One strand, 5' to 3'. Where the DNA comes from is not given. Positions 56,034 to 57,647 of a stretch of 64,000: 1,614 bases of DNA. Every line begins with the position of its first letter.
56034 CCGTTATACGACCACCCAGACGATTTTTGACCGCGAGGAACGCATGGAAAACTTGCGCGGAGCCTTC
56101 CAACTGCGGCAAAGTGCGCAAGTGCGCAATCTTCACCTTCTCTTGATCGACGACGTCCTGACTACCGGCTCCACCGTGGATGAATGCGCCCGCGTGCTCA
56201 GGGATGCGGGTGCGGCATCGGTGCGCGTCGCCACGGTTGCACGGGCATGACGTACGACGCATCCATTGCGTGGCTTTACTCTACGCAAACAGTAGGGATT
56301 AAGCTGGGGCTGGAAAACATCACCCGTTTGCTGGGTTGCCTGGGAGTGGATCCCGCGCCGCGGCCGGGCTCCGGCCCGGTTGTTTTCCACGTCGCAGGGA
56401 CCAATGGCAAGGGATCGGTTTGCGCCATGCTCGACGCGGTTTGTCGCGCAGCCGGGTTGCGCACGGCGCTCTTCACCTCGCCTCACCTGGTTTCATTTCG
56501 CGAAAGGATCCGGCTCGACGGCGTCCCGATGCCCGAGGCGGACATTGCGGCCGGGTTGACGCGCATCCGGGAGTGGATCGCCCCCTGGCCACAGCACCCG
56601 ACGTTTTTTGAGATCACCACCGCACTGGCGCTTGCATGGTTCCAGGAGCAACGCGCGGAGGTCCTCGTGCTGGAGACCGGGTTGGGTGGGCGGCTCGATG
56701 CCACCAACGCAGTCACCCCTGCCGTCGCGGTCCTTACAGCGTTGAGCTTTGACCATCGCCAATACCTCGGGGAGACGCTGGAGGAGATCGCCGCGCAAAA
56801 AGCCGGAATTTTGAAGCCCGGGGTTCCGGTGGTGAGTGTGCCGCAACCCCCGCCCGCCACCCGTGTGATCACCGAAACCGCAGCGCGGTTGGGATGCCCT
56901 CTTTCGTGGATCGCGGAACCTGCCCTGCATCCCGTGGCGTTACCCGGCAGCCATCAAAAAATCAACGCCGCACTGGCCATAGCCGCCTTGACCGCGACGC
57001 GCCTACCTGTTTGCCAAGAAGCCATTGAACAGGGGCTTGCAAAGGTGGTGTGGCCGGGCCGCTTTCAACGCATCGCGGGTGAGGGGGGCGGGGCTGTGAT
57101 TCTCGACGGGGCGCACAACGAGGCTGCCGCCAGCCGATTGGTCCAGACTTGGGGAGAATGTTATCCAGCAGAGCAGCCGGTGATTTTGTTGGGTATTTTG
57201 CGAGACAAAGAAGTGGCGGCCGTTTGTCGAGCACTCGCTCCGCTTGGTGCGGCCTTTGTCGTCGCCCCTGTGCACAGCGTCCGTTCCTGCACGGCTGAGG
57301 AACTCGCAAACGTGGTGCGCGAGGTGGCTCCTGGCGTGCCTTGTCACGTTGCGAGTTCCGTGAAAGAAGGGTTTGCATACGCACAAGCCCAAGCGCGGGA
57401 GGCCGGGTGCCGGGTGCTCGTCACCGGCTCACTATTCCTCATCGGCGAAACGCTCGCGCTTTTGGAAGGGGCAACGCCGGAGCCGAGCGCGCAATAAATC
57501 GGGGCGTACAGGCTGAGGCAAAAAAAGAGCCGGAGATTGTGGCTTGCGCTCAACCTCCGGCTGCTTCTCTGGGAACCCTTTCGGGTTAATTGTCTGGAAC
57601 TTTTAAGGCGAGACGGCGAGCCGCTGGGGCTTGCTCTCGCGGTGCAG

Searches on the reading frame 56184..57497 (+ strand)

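Call 71: search_protein_families(library=pfam, proteins=[window:56184-57497:+])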
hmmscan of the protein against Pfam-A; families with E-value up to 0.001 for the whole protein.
window:56184-57497:+ (437 aa): 2 families
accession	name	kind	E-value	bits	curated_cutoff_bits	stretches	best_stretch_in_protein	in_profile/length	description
PF02875.26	Mur_ligase_C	-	8.6e-15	56.1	28.4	1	292-416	1-126/127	Mur ligase, glutamate ligase domain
PF08245.18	Mur_ligase_M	-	8.3e-12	45.9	24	1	70-211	1-111/200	Mur ligase middle domain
